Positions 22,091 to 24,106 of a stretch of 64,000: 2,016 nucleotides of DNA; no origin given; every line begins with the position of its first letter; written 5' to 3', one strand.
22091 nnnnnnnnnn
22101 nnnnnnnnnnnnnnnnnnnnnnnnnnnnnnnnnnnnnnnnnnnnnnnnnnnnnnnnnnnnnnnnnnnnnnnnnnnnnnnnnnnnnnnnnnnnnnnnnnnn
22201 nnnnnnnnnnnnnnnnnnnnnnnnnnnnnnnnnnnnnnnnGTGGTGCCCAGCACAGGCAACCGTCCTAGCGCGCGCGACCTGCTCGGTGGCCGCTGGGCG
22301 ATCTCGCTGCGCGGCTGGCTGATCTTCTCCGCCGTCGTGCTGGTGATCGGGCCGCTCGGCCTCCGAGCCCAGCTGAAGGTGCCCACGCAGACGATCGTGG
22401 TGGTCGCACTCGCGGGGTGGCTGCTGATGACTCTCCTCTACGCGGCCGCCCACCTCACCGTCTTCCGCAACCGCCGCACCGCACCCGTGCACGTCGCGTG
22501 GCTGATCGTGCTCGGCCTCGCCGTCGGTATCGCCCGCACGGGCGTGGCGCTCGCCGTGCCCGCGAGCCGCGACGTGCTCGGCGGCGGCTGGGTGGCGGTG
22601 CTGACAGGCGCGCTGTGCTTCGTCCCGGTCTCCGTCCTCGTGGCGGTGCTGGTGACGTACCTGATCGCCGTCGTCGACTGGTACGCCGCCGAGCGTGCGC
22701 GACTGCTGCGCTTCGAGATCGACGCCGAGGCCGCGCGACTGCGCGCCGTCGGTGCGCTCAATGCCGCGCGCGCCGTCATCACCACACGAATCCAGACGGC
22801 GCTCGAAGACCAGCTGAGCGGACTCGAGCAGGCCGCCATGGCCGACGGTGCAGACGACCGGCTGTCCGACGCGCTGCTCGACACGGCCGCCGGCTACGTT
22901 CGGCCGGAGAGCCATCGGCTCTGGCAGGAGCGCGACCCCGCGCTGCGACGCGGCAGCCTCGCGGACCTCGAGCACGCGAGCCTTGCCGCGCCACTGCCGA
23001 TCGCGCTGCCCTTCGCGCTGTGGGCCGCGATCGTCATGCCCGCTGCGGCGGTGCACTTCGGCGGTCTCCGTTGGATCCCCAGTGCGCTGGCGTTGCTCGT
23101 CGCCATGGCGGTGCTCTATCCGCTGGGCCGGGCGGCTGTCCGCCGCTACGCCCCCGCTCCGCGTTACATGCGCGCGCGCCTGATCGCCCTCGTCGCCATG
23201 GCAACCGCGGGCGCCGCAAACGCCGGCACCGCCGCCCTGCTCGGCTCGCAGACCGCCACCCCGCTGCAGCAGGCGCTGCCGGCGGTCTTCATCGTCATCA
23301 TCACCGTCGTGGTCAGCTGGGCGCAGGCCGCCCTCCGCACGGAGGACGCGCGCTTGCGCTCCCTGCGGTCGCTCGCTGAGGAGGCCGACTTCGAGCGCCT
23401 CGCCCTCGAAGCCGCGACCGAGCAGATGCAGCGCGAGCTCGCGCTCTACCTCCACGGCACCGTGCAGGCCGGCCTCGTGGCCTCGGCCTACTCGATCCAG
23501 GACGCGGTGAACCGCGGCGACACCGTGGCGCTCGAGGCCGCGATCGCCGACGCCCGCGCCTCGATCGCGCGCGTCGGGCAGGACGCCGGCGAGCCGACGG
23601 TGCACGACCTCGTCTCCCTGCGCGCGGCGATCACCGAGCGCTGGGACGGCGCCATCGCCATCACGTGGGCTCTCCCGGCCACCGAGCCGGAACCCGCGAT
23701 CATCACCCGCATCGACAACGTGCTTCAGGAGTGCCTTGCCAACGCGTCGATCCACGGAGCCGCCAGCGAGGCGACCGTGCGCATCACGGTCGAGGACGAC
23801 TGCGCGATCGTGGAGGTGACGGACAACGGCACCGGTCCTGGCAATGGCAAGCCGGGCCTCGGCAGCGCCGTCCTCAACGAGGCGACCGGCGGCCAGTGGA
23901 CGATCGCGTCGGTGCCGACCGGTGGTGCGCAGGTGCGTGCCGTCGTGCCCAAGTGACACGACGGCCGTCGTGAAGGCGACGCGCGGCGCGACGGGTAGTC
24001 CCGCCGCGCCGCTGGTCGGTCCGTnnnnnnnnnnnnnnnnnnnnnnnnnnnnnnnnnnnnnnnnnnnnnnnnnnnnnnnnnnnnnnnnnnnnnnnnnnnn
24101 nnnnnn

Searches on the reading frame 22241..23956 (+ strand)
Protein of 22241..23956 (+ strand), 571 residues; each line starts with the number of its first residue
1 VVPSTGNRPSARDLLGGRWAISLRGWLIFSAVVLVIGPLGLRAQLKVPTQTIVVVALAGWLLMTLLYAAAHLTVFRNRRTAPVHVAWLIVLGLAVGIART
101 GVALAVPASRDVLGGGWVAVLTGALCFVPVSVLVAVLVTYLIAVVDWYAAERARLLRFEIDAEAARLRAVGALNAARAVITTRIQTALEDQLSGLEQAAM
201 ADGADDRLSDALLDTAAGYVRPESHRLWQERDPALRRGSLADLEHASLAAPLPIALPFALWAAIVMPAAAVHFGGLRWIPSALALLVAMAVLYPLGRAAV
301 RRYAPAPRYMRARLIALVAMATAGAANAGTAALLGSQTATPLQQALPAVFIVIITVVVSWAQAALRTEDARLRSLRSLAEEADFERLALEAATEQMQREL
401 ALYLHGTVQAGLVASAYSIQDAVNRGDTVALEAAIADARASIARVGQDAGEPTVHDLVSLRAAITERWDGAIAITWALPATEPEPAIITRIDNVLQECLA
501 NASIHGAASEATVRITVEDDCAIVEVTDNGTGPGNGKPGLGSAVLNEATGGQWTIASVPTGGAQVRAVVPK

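Call 8: search_protein_families(library=pfam, proteins=[window:22241-23956:+])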
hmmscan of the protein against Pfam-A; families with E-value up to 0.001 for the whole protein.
window:22241-23956:+ (571 aa): 1 family
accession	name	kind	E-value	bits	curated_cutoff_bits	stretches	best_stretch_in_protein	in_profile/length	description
PF02518.31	HATPase_c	-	1.6e-05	25.7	26.4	1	489-567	4-105/111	Histidine kinase-, DNA gyrase B-, and HSP90-like ATPase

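Call 27: search_protein_families(library=ncbifam, proteins=[window:22241-23956:+], max_evalue=0.01)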
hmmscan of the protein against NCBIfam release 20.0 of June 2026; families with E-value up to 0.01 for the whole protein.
window:22241-23956:+ (571 aa): 4 families
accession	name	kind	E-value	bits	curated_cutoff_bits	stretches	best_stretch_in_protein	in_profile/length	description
NF052443.1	SensHisKinMctS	equivalog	4.3e-06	25.3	700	1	325-543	190-418/457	two-component system sensor histidine kinase MctS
NF008649.0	PRK11644.1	equivalog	7.1e-05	21.7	408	1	475-571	397-496/499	signal transduction histidine-protein kinase/phosphatase UhpB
NF007896.0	PRK10600.1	equivalog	0.0048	15.6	578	1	472-532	480-540/598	nitrate/nitrite two-component system sensor histidine kinase NarX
TIGR04522.1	EcfS_MSC_0063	hypoth_equivalog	0.0091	16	60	1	49-144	5-93/152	putative energy coupling factor transporter S component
